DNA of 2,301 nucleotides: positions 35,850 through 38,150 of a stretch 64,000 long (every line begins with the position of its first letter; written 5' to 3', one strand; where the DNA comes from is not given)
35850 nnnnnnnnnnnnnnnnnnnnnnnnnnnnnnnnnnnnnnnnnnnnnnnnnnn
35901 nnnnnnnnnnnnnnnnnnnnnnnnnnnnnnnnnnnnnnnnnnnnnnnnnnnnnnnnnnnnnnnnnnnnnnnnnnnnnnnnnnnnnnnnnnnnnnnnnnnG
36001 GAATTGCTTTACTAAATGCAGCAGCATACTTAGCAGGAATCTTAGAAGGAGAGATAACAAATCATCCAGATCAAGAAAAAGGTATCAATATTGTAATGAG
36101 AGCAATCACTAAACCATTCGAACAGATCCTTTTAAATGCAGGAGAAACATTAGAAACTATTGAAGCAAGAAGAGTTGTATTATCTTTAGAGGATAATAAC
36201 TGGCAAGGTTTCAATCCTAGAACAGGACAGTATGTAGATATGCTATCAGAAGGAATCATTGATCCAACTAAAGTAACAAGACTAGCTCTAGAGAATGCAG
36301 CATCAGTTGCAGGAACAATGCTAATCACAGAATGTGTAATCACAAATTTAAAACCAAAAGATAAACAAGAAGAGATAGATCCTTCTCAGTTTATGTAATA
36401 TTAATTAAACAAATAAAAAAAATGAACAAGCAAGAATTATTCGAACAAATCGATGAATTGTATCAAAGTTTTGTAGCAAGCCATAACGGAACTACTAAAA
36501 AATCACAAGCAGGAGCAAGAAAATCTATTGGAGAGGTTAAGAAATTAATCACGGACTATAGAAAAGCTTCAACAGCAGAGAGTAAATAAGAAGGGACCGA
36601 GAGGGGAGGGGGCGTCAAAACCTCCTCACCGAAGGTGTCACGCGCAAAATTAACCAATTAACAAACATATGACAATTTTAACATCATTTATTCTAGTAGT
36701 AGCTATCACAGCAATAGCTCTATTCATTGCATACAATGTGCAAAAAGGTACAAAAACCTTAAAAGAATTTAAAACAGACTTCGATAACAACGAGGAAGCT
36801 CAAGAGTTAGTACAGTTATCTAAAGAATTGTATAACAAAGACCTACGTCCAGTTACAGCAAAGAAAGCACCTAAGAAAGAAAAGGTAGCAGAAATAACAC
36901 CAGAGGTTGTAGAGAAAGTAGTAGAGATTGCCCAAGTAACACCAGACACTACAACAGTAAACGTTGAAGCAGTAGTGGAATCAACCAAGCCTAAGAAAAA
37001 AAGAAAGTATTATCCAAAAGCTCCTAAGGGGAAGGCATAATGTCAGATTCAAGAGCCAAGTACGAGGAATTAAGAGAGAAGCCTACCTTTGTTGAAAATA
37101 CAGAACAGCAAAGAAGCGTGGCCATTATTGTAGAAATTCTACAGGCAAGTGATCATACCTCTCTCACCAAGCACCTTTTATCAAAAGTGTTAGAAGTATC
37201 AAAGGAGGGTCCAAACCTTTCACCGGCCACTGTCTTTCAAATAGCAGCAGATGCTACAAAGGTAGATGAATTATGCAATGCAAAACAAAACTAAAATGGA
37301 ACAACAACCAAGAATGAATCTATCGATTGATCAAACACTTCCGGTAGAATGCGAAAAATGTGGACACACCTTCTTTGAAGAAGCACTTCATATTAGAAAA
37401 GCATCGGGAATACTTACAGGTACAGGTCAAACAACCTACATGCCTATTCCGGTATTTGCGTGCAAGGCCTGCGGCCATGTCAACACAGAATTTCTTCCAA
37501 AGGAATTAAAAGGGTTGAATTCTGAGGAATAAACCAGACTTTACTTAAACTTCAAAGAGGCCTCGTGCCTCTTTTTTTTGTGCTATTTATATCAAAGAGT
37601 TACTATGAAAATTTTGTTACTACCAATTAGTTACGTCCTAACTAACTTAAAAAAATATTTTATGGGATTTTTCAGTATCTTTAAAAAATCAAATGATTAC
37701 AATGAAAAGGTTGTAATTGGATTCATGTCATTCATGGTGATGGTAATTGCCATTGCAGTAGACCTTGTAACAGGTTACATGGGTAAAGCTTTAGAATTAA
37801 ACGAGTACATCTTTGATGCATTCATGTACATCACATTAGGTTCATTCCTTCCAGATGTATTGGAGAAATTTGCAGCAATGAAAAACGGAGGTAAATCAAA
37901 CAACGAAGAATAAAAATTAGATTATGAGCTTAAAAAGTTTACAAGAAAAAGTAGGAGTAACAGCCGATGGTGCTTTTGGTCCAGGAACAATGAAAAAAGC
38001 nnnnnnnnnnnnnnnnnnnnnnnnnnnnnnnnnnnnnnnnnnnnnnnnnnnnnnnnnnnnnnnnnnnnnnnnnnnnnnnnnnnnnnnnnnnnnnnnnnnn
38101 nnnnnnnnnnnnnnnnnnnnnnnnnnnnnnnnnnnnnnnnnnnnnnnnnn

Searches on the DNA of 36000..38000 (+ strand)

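Call 8: search_dna_similar(query=window:36000-38000:+, collection=phages, mode=distant, max_rows=20)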
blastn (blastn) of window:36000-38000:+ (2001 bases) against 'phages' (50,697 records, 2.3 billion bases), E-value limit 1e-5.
Records with a match: 4; places in all: 4; records where one place covers at least 80% of the query: 4.
Best place of each record, by identity: 60-80% 4.
By first word of the organism name: Flavobacterium 4.
By host as written in the record: Flavobacterium sp. LMO8 4.
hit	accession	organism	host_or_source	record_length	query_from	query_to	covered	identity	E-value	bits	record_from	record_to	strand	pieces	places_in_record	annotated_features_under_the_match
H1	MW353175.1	Flavobacterium phage vB_FspM_immuto_2-6A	Flavobacterium sp. LMO8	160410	1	1996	84%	76.3%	0e+0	1217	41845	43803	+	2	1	chaperonin GroEL | hypothetical protein (x3) | flagellar basal body-associated protein | Zn-finger protein | putative chitinase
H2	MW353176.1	Flavobacterium phage vB_FspM_immuto_3-5A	Flavobacterium sp. LMO8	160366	1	1996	84%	76.3%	0e+0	1217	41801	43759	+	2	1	chaperonin GroEL | hypothetical protein (x3) | flagellar basal body-associated protein | Zn-finger protein | putative chitinase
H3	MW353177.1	Flavobacterium phage vB_FspM_immuto_13-6C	Flavobacterium sp. LMO8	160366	1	1996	84%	76.3%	0e+0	1217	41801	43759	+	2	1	chaperonin GroEL | hypothetical protein (x3) | flagellar basal body-associated protein | Zn-finger protein | putative chitinase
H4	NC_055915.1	Flavobacterium phage vB_FspM_immuto_2-6A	Flavobacterium sp. LMO8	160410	1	1996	84%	76.3%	0e+0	1217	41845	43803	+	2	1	chaperonin groEL | hypothetical protein (x3) | flagellar basal body-associated protein | Zn-finger protein | endolysin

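Call 9: search_rna_families(source=window, start=36450, end=36800, threshold=evalue, max_evalue=10, show_alignments=3)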
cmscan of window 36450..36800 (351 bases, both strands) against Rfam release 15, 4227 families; matches with E-value up to 10: 4.
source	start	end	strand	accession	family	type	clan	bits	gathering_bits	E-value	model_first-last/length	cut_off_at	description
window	36664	36692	-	RF00071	SNORD73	Gene; snRNA; snoRNA; CD-box;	-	16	42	6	1-72/72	no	Small nucleolar RNA SNORD73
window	36575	36634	+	RF01306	sR52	Gene; snRNA; snoRNA; CD-box;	-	11.5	50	5.8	1-60/60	no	Small nucleolar RNA sR52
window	36567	36632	-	RF01151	snoU82P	Gene; snRNA; snoRNA; CD-box;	-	11.2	42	1.9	1-55/55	no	Small nucleolar RNA U82P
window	36564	36622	-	RF02174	SMAD5-AS1_2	Gene; lncRNA;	-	9.9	50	3.4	1-129/129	no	SMAD5 antisense RNA 1 conserved region 2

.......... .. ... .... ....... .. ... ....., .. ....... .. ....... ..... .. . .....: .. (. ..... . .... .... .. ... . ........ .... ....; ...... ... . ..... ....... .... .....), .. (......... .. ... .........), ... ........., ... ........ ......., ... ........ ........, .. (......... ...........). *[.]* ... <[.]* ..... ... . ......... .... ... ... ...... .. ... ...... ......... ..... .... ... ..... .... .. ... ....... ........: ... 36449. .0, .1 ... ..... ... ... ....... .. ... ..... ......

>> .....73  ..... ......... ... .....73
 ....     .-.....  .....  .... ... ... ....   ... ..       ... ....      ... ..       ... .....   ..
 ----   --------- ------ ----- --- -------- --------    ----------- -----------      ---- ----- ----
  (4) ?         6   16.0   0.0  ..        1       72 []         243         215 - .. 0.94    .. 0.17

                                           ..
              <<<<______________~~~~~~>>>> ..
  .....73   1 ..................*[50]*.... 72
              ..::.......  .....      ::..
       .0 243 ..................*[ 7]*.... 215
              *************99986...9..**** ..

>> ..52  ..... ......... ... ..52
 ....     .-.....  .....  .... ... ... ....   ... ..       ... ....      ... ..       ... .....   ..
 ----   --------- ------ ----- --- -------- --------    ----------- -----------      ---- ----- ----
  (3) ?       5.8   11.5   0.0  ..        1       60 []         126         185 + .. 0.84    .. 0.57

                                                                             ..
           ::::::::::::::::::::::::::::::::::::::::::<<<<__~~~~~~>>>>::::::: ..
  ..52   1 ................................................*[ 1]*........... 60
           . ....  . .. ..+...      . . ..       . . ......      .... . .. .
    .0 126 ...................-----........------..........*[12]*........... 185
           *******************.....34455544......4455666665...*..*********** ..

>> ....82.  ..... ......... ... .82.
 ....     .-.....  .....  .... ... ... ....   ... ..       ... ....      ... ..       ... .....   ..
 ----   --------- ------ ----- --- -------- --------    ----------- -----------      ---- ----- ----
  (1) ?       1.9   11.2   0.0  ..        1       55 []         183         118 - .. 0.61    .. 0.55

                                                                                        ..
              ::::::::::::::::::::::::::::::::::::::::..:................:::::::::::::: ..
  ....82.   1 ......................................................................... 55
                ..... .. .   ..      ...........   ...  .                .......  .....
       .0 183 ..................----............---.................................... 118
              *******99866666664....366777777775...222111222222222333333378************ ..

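Call 12: get_annotated_region(hit=H1, flank=1000)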
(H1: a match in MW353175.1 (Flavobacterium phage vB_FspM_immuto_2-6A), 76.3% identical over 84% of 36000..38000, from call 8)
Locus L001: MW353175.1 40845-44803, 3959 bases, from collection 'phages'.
description: Flavobacterium phage vB_FspM_immuto_2-6A, complete genome.
organism: Flavobacterium phage vB_FspM_immuto_2-6A (NCBI taxid 2801477)
taxonomy: Viruses; Duplodnaviria; Heunggongvirae; Uroviricota; Caudoviricetes; Immutovirus; Immutovirus immuto
host: Flavobacterium sp. LMO8; source: Baltic Sea mesocosm; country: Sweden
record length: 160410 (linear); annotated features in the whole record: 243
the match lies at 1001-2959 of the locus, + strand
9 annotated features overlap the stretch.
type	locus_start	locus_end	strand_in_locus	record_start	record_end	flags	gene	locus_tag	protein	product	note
CDS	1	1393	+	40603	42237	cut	-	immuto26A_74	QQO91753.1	chaperonin GroEL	Chaperonin GroEL (HSP60 family), GroL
CDS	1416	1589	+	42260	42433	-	-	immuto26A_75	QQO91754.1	hypothetical protein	-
CDS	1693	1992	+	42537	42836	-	-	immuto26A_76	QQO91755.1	flagellar basal body-associated protein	Flagellar basal body-associated protein, FliL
CDS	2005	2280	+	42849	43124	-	-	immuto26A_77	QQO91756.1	hypothetical protein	-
CDS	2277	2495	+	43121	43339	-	-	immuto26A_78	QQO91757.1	Zn-finger protein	-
CDS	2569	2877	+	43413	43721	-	-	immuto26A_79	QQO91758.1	hypothetical protein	-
CDS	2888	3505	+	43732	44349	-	-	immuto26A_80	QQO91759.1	putative chitinase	-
CDS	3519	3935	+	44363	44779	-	-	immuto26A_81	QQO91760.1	holin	Phage-related holin (Lysis protein)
CDS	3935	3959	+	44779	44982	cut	-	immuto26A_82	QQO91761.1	YneF protein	Uncharacterized protein YneF, UPF0154 family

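Call 29: build_rna_model(alignment_id=A1, structure=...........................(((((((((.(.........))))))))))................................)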
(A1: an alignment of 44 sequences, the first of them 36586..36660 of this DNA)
Model R1 built from alignment A1 (44 sequences, 89 columns); structure: as given.
model positions 80; base pairs 10; branch points 0; effective number of sequences 4.58; information 0.708 bits per position. Calibrated on 0.2 Mb of random sequence (short: E-values are rough).
structure used (alignment columns):
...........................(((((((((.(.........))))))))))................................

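Call 30: search_with_rna_model(model_id=R1, sources=[window, L144, L145, L146, L147], max_evalue=10, show_alignments=6)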
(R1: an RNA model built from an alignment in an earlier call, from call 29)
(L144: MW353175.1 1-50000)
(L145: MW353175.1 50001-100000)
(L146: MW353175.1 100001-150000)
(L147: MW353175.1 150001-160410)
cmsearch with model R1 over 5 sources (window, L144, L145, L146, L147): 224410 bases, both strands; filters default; matches with E-value up to 10: 4.
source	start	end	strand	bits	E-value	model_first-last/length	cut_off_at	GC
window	36583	36662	+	91.4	2.4e-23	1-80/80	no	0.5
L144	42423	42505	+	83.7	4.4e-21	1-80/80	no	0.58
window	62114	62189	+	66.1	6.6e-16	1-80/80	no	0.54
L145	14734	14805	+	23.4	0.0024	1-80/80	no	0.51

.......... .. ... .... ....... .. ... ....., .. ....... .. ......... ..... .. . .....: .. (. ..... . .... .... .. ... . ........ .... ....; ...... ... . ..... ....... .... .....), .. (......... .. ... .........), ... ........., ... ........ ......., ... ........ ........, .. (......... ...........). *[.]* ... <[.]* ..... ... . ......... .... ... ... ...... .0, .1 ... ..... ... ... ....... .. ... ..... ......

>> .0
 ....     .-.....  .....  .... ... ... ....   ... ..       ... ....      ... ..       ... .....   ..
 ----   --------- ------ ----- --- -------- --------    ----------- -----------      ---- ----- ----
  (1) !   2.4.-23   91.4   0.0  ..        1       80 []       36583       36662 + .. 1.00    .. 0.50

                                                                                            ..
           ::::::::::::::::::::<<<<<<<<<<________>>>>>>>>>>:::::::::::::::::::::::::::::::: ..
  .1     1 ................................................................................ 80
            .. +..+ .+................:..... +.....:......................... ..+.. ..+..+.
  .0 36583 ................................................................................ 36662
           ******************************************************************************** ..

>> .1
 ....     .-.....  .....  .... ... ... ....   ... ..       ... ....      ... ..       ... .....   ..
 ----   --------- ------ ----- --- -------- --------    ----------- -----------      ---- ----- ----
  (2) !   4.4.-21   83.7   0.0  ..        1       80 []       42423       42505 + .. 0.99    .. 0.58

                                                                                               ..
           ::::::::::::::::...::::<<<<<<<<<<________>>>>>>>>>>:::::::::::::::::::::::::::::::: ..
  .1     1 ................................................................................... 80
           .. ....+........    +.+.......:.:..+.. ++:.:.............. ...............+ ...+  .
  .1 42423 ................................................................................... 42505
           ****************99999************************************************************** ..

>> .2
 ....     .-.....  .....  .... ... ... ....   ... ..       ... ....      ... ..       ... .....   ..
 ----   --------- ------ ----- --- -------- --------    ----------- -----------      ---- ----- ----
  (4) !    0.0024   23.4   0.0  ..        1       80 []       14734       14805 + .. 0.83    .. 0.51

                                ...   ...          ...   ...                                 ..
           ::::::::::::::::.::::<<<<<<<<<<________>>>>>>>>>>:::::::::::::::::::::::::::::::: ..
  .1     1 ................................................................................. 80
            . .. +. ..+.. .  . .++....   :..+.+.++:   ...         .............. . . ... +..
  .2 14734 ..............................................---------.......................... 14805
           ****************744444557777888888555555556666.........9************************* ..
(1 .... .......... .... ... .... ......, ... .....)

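Call 32: search_with_rna_model(model_id=R1, sources=[L002, L003, L004, L012, L013, L016, L017, L018, L021, L022, L023, L024, L027, L031, L033, L035, L037, L038, L039, L041, L043, L044, L045, L046, L048, L050, L054, L055, L056, L057, L058, L059, L062, L063, L064, L065, L076, L090, L091, L098, L101, L105, L107, L117, L137, L140], max_evalue=1, make_alignment=true)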
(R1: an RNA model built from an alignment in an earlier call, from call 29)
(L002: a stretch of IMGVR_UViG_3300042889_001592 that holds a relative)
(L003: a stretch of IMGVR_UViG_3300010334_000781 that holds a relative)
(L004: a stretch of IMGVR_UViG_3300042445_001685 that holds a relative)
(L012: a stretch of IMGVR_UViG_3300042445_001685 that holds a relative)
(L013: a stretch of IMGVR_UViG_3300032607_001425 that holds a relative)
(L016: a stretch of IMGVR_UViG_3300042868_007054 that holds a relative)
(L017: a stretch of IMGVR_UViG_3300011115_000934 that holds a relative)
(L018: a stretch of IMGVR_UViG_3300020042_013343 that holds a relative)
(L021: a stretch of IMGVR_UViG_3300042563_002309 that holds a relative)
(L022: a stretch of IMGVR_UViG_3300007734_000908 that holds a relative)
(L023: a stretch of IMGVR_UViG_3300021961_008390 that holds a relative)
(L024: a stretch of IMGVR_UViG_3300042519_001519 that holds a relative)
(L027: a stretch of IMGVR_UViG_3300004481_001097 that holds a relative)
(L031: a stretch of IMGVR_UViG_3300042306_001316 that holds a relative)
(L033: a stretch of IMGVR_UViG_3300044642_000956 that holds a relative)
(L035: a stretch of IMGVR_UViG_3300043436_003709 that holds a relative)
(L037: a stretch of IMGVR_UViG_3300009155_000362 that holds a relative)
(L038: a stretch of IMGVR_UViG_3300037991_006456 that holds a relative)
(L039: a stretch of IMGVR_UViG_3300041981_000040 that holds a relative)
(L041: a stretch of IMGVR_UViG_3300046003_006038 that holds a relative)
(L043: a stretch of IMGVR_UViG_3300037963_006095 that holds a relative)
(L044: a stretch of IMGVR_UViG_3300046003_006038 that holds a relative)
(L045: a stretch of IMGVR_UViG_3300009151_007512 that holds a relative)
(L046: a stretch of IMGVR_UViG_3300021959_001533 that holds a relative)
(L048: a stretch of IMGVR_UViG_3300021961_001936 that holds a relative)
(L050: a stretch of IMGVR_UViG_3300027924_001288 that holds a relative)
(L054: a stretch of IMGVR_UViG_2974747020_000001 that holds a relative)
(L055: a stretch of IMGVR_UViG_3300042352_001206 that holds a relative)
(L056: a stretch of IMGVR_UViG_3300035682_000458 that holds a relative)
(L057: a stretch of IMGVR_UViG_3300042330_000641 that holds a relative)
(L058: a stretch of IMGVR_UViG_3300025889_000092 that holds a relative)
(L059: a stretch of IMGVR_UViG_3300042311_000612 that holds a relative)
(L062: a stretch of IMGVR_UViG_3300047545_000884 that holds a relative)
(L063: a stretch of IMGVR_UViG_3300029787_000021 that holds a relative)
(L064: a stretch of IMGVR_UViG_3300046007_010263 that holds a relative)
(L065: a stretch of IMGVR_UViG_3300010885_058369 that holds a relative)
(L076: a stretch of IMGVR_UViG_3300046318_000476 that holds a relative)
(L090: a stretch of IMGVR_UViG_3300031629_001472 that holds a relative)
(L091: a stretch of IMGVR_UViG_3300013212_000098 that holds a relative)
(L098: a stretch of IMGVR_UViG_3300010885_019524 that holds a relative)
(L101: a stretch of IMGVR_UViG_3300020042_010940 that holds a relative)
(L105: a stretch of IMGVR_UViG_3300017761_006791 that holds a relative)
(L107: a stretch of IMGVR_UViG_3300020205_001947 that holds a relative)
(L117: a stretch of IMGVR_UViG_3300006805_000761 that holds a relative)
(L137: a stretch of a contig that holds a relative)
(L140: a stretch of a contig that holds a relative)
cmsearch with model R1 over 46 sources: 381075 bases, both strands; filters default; matches with E-value up to 1: 48.
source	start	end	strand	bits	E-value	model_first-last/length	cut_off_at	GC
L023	865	944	+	93.7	8.1e-24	1-80/80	no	0.47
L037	2378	2457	+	93.3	1.1e-23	1-80/80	no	0.49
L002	2837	2916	-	92.9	1.4e-23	1-80/80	no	0.51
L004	5697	5776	-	92.9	1.4e-23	1-80/80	no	0.51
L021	3970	4049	+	92.9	1.4e-23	1-80/80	no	0.51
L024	2204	2283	+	92.9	1.4e-23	1-80/80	no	0.51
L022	8763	8842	+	91.6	3.5e-23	1-80/80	no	0.47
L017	1294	1371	+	85.6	2e-21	1-80/80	no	0.49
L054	4808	4890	+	83.7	7.5e-21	1-80/80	no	0.58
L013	6702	6779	-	82.8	1.4e-20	1-80/80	no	0.47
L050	6606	6688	+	82.5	1.6e-20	1-80/80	no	0.54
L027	2009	2091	-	81.4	3.5e-20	1-80/80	no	0.55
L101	4068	4145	-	81.3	3.7e-20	1-80/80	no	0.46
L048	6219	6301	-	81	4.5e-20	1-80/80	no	0.55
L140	4627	4705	-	80.9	4.7e-20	1-80/80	no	0.48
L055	3000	3082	+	80.9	4.8e-20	1-80/80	no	0.54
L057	10384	10466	+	80.9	4.8e-20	1-80/80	no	0.54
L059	1291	1373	+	80.9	4.8e-20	1-80/80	no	0.54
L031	1444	1524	-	80.7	5.4e-20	1-80/80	no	0.54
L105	7168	7245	+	80.6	5.9e-20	1-80/80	no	0.46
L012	2697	2777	-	79.8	1.1e-19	1-80/80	no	0.54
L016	1297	1377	-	79.8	1.1e-19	1-80/80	no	0.54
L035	418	498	-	79.8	1.1e-19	1-80/80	no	0.54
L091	2993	3070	+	79.2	1.5e-19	1-80/80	no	0.47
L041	6281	6360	-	78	3.6e-19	1-80/80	no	0.57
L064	452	531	-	78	3.6e-19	1-80/80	no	0.57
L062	853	935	-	77.9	3.8e-19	1-80/80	no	0.54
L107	4746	4823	+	74.6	3.4e-18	1-80/80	no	0.51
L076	3440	3518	-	72.8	1.2e-17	1-80/80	no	0.57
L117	4360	4438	-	68.7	1.9e-16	1-80/80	no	0.42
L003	10793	10868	-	68.5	2.2e-16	1-80/80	no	0.51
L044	1293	1372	-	68.2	2.6e-16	1-80/80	no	0.52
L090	6868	6945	-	67.2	5.2e-16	1-80/80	no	0.49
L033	5679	5754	-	66.1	1.1e-15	1-80/80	no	0.54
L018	1291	1366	+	65.7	1.5e-15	1-80/80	no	0.5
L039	3412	3488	-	64.3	3.8e-15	1-80/80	no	0.55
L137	8710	8789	+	62.7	1.1e-14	1-80/80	no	0.5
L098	9261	9339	-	62.3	1.5e-14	1-80/80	no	0.56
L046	730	808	+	62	1.7e-14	1-80/80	no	0.58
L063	3732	3811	-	60.5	4.9e-14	1-80/80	no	0.56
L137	8085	8165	+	59.9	7.5e-14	1-80/80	no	0.46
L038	10927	11006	-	59.8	7.7e-14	1-80/80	no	0.56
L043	408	487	-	59.8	7.7e-14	1-80/80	no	0.56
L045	2670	2755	+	57.3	4.2e-13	1-80/80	no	0.52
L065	1804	1889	+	57.3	4.2e-13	1-80/80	no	0.52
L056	5995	6074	-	56.6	6.9e-13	1-80/80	no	0.54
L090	4544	4624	-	31.2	2.1e-05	1-80/80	no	0.48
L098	10060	10139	-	30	4.7e-05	1-80/80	no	0.52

Alignment A2: 48 matches aligned to the model, 100 columns, each read 5' to 3' on its own strand. Consensus structure (alignment columns), stored with it:
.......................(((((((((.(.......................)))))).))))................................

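Call 45: search_with_rna_model(model_id=R1, sources=[L212, L213, L214, L215, L216, L217, L218, L219, L220, L221, L222, L223, L224, L225, L226, L227, L228, L229, L230, L231], max_evalue=5, make_alignment=true)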
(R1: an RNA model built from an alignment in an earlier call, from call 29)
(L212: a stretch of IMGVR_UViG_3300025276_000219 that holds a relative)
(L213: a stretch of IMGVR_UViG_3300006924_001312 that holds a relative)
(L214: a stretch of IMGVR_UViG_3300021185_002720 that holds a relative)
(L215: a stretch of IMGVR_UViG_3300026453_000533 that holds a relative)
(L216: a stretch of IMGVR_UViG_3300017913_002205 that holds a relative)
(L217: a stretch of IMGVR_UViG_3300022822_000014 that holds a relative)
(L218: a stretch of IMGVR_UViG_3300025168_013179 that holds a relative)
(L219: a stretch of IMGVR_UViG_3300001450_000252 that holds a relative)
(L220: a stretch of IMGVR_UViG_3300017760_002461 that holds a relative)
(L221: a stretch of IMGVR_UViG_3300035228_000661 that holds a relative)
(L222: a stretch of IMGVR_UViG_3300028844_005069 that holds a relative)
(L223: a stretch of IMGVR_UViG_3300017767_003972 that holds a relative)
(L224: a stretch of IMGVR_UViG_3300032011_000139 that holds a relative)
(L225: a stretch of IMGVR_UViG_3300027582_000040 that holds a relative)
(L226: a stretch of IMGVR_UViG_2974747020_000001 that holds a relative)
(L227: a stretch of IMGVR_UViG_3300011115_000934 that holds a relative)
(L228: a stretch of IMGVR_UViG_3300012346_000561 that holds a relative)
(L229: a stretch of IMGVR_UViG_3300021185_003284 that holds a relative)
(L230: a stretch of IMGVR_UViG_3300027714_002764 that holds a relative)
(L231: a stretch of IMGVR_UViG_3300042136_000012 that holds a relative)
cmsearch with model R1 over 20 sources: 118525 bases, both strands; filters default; matches with E-value up to 5: 26.
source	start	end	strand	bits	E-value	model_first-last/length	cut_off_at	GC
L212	3544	3623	+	62.7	3.4e-15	1-80/80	no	0.5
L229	2749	2827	+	61.6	7.5e-15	1-80/80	no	0.51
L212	2919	2999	+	59.9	2.3e-14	1-80/80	no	0.46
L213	780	857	+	55.5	4.5e-13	1-80/80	no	0.53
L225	4306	4388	+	53.5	1.8e-12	1-80/80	no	0.52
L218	3589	3660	+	47.6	9.4e-11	1-80/80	no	0.54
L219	3504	3575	+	47.6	9.4e-11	1-80/80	no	0.54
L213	31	109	+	44.9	5.9e-10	1-80/80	no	0.46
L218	2920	3002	+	42.1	4e-09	1-80/80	no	0.48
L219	2835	2917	+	42.1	4e-09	1-80/80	no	0.48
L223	3605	3688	+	41.4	6.2e-09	1-80/80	no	0.55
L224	1727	1810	+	41.4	6.2e-09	1-80/80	no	0.55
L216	3626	3706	+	40.3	1.4e-08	1-80/80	no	0.52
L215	4913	4992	+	38.9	3.5e-08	1-80/80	no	0.57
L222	3461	3539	+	35.3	4.1e-07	1-80/80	no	0.57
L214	4029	4104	+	33.6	1.3e-06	1-80/80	no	0.59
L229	3556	3636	+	31.3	6.1e-06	1-80/80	no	0.47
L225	4165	4241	+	30.7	8.9e-06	1-80/80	no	0.47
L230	4245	4320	+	29.8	1.7e-05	1-80/80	no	0.55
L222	2684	2764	+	29.2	2.4e-05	1-80/80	no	0.47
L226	2877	2948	+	23.4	0.0013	1-80/80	no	0.51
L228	2931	2990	+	22.3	0.0027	1-80/80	no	0.48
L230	2863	2928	+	21.3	0.0054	1-80/80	no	0.41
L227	2931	2990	+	20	0.012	1-80/80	no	0.45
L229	5214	5279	-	16.6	0.12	1-80/80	no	0.35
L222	6123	6185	-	12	3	1-80/80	no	0.49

Alignment A3: 26 matches aligned to the model, 122 columns, each read 5' to 3' on its own strand. Consensus structure (alignment columns), stored with it:
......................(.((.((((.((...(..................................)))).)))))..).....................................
